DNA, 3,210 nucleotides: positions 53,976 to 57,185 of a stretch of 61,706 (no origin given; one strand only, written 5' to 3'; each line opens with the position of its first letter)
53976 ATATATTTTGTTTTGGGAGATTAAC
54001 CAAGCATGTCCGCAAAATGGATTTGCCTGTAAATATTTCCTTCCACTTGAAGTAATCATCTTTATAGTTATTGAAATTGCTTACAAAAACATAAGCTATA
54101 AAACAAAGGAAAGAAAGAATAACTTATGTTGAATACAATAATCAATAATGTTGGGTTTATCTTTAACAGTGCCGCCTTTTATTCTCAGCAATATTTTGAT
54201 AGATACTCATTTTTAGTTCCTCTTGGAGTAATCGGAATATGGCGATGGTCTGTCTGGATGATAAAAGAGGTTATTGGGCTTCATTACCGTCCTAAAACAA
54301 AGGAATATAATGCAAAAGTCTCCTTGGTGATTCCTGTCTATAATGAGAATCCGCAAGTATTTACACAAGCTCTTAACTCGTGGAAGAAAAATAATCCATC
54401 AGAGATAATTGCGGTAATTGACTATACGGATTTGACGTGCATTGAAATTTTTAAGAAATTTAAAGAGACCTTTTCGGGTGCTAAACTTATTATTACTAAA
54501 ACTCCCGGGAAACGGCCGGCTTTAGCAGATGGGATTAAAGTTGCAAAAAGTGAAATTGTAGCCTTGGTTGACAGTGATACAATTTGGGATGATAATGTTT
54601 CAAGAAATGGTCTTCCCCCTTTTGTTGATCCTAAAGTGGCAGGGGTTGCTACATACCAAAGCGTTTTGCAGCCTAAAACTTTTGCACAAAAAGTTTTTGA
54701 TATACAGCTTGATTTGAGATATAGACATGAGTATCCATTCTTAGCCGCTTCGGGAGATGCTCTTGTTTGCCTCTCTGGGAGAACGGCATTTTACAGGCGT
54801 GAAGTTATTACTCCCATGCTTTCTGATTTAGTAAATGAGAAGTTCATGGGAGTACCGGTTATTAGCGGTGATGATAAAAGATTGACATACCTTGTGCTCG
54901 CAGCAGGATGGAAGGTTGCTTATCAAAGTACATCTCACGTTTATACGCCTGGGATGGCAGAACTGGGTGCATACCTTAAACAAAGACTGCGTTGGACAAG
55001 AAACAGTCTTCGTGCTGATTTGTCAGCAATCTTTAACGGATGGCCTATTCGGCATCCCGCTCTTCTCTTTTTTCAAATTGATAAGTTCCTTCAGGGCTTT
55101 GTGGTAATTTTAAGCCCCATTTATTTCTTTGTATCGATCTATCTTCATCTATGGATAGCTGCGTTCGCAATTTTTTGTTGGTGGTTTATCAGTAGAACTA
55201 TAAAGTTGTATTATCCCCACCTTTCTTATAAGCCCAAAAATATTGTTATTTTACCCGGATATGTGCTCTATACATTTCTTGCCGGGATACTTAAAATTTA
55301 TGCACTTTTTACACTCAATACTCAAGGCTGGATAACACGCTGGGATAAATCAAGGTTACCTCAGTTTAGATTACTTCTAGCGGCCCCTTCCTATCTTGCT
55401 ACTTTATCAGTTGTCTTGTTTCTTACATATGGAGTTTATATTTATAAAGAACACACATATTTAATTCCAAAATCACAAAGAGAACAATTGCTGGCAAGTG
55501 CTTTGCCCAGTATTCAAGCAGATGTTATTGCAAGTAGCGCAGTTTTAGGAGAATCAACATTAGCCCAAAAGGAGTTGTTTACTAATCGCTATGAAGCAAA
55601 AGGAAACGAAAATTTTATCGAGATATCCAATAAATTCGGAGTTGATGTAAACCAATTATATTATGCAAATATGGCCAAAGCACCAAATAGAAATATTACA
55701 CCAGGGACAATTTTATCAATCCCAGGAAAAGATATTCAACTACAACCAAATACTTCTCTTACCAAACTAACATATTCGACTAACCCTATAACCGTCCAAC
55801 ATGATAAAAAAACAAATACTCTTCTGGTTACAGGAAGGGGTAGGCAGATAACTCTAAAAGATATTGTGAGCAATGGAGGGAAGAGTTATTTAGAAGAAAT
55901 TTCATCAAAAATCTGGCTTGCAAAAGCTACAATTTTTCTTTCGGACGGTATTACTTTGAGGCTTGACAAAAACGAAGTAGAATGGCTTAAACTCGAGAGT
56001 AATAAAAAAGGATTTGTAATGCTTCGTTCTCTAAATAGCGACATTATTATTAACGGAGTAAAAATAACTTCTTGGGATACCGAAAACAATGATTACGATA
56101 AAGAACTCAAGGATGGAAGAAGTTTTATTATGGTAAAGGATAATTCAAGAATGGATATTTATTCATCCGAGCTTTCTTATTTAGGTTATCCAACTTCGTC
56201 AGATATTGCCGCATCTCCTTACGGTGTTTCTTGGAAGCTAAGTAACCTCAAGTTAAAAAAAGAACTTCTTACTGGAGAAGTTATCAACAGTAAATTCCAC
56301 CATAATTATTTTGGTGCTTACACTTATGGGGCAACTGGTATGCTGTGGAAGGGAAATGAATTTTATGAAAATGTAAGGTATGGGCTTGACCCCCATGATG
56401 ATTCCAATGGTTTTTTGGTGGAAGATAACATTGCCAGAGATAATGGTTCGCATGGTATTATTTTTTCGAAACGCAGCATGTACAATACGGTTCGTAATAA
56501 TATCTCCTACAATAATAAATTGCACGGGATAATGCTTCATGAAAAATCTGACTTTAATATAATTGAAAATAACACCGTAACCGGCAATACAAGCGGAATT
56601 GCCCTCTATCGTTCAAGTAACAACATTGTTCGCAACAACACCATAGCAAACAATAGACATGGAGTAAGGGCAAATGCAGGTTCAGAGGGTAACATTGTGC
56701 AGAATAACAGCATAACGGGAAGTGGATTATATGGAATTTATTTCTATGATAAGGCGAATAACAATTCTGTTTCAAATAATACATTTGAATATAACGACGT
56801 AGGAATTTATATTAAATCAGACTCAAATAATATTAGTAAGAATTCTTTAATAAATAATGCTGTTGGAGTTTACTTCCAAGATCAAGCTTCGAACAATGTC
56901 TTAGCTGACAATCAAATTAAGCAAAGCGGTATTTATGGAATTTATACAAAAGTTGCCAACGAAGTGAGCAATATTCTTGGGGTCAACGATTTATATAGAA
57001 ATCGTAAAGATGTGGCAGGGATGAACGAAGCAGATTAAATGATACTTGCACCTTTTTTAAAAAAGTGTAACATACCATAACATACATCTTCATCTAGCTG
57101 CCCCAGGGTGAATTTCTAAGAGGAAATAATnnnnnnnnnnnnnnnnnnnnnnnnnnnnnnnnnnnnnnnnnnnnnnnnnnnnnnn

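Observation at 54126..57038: Single polypeptide combining polymerase, membrane channel, LysM wall anchor and epimerase-like beta-helix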

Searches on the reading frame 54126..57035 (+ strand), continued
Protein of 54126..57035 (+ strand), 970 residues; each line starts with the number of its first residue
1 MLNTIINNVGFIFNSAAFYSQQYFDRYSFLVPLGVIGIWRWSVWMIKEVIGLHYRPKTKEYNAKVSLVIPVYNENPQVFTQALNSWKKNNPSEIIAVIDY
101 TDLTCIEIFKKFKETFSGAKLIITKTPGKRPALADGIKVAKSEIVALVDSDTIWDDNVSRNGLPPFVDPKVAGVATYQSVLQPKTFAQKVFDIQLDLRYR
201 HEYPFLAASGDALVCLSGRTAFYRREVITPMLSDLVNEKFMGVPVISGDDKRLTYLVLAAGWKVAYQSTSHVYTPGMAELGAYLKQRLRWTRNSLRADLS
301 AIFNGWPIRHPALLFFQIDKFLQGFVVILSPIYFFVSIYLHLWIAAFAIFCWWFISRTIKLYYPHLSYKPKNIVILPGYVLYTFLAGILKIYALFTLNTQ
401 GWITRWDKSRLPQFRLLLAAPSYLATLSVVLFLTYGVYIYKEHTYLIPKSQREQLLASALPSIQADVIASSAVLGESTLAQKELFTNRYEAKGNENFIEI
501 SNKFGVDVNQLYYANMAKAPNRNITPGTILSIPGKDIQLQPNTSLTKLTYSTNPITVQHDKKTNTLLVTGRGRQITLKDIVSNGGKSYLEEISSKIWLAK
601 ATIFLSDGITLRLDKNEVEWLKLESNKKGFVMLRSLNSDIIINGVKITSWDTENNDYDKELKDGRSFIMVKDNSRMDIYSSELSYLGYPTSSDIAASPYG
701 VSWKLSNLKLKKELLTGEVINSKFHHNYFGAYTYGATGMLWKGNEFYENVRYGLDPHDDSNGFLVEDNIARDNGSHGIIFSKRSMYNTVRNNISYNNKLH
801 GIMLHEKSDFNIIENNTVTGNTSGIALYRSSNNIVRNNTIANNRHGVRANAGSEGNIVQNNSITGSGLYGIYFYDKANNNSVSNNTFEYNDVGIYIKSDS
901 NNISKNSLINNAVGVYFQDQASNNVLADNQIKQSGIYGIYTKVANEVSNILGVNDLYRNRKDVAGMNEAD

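Call 69: search_protein_representatives(protein=window:54126-57035:+)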
Query: 970 residues. Proteins with E-value up to 0.001 (for the whole library): 13975; up to 1e-10: 3926; up to 1e-30: 597. The best 150 are listed.
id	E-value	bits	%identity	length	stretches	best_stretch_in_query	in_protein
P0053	0.0e+00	1363.0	62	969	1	16-967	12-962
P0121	7.6e-259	878.3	63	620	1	12-625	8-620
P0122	2.3e-247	840.3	44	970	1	29-963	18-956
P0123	1.9e-236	804.1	42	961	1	30-964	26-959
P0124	7.4e-235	798.9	44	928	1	19-952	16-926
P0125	1.2e-231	788.2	43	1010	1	29-945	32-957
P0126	2.6e-230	783.8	44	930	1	31-961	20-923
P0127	3.1e-227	773.6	44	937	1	28-908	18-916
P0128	7.7e-220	749.2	43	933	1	28-918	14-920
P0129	4.9e-204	696.9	42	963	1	23-920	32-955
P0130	8.0e-198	676.3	49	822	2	24-418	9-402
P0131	1.7e-196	671.9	41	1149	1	30-946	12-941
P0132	2.6e-196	671.3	40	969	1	22-961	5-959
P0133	1.8e-195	668.5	40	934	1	29-928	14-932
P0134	6.0e-189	646.9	48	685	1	31-703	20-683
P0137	1.8e-142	493.1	47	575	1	410-963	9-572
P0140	9.5e-128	444.4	51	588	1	28-434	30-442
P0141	1.1e-127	444.2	50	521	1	30-466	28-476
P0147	4.6e-118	412.3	47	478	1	21-443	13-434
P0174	2.0e-92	327.5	41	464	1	550-943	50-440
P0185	1.0e-86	308.6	45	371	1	575-904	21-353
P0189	6.0e-86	306.1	43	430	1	523-906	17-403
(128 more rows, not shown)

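Call 70: list_cluster_members(proteins=[P0122, P0125, P0131, P0140, P0141, P0147, P0137, P0174, P0185, P0189])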
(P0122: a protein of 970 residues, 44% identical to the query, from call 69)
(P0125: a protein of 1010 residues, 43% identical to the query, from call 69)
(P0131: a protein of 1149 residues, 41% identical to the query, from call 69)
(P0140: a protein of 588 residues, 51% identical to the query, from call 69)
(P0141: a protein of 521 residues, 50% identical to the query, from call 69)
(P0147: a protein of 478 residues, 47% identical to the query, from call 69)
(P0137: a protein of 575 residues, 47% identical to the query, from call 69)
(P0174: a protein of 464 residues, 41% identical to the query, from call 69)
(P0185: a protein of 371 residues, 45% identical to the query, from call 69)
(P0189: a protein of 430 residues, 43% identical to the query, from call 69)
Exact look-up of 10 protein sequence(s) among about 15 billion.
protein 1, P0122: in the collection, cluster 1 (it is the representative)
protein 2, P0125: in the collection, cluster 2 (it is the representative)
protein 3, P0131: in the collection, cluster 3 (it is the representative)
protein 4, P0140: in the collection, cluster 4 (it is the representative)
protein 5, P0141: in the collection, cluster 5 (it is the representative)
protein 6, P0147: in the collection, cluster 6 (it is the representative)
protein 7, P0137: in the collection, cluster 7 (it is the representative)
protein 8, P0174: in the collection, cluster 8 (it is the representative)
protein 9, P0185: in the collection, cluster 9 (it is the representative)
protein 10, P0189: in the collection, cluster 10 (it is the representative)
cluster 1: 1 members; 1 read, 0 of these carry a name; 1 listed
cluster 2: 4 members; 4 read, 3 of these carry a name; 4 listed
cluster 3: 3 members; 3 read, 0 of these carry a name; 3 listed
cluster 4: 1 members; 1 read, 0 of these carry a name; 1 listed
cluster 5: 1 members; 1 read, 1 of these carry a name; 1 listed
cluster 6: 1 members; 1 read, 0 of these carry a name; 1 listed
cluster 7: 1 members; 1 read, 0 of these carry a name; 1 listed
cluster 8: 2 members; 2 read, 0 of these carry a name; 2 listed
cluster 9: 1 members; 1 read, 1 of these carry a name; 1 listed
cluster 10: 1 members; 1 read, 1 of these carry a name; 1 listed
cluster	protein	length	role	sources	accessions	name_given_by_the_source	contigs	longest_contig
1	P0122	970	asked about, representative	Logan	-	-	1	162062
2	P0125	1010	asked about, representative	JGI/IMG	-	parallel beta-helix repeat protein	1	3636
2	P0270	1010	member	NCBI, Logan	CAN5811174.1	hypothetical protein BH10CHL1_BH10CHL1_33660 [soil metagenome]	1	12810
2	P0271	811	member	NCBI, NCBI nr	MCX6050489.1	MAG: glycosyltransferase, partial [Chloroflexi bacterium] | glycosyltransferase [Chloroflexota bacterium]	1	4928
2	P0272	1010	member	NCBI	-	-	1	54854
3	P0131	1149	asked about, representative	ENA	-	-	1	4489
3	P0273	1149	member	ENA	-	-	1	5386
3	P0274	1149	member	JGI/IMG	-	-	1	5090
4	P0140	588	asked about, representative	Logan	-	-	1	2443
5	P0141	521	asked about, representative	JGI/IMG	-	hyaluronan synthase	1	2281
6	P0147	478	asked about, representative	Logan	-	-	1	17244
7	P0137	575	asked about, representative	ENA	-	-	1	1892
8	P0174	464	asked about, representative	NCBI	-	-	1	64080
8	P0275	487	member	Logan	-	-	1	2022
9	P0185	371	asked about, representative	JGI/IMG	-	parallel beta-helix repeat protein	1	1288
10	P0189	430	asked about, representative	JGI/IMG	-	parallel beta-helix repeat protein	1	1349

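Call 80: find_encoding_contigs(protein=P0125, flank=10000, max_places=2)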
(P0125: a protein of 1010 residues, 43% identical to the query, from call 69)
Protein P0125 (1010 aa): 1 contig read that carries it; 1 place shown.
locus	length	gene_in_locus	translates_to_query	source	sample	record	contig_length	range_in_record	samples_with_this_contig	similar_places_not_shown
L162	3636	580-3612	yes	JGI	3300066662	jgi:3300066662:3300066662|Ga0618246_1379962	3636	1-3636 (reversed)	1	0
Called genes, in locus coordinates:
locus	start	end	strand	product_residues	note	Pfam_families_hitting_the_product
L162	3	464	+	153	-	?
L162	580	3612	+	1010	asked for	PF13506:Glyco_transf_21 (weak), PF00535:Glycos_transf_2, PF13641:Glyco_tranf_2_3, PF13632:Glyco_trans_2_3, PF13229:Beta_helix, PF05048:NosD, PF13229:Beta_helix, PF05048:NosD, +1 more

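Call 81: find_encoding_contigs(protein=P0272, flank=10000, max_places=2)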
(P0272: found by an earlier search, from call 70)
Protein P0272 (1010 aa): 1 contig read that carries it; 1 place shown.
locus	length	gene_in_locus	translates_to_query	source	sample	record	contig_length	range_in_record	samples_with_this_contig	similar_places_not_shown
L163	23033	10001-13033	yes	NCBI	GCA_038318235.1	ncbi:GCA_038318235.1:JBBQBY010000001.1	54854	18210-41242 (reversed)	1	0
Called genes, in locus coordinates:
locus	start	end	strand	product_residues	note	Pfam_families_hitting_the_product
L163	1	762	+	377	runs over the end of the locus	PF00154:RecA_N, PF06745:ATPase (weak), PF08423:Rad51, PF27531:MT3502_N, PF21096:RecA_C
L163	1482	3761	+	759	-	-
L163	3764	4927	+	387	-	PF01702:TGT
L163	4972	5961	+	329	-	PF12849:PBP_like_2, PF13531:SBP_bac_11, PF12727:PBP_like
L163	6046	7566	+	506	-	PF00171:Aldedh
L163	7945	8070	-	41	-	-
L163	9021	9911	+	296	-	PF03721:UDPG_MGDP_dh_N, PF00984:UDPG_MGDP_dh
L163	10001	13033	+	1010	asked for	PF13506:Glyco_transf_21, PF00535:Glycos_transf_2, PF13641:Glyco_tranf_2_3, PF13632:Glyco_trans_2_3, PF05048:NosD, PF13229:Beta_helix, PF05048:NosD, PF13229:Beta_helix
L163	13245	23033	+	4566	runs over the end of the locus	-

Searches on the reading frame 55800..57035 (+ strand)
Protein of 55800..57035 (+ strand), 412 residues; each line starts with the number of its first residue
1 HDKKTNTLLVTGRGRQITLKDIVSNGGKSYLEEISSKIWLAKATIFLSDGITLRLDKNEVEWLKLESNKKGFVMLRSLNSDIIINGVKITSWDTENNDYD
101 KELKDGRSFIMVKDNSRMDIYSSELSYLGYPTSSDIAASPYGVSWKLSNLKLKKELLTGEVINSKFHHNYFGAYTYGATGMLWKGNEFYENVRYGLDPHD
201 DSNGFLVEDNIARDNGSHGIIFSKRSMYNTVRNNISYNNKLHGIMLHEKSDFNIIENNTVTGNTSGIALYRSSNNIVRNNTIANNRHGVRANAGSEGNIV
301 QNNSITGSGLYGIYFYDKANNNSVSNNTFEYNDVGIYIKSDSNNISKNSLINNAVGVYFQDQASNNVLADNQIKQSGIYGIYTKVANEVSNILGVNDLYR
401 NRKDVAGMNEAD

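Call 5: search_solved_structures(query=window:55800-57035:+, max_evalue=0.01, show_alignments=3)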
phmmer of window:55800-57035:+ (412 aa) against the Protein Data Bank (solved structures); distinct sequences matched with E-value up to 0.01: 8.
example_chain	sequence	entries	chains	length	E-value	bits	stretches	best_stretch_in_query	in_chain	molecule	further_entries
4ozz_A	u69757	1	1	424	5.2e-36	128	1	16-323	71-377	Poly(beta-D-mannuronate) C5 epimerase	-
4ozy_A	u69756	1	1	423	8.7e-36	127.3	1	16-323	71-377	Poly(beta-D-mannuronate) C5 epimerase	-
4nk6_A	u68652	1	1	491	1.3e-35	126.7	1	16-323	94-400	Poly(beta-D-mannuronate) C5 epimerase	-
4nk8_A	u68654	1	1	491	1.4e-34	123.3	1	16-323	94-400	Poly(beta-D-mannuronate) C5 epimerase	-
5lw3_A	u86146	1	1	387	1.4e-08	37.7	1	136-306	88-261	Poly(beta-D-mannuronate) C5 epimerase 6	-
8xfq_A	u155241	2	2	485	6.4e-08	35.5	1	187-312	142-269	mannuronan 5-epimerase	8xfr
8ja4_A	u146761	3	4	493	6.6e-08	35.5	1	187-312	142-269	mannuronan 5-epimerase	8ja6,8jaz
2pyg_A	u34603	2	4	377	1.2e-07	34.6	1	184-276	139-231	Poly(beta-D-mannuronate) C5 epimerase 4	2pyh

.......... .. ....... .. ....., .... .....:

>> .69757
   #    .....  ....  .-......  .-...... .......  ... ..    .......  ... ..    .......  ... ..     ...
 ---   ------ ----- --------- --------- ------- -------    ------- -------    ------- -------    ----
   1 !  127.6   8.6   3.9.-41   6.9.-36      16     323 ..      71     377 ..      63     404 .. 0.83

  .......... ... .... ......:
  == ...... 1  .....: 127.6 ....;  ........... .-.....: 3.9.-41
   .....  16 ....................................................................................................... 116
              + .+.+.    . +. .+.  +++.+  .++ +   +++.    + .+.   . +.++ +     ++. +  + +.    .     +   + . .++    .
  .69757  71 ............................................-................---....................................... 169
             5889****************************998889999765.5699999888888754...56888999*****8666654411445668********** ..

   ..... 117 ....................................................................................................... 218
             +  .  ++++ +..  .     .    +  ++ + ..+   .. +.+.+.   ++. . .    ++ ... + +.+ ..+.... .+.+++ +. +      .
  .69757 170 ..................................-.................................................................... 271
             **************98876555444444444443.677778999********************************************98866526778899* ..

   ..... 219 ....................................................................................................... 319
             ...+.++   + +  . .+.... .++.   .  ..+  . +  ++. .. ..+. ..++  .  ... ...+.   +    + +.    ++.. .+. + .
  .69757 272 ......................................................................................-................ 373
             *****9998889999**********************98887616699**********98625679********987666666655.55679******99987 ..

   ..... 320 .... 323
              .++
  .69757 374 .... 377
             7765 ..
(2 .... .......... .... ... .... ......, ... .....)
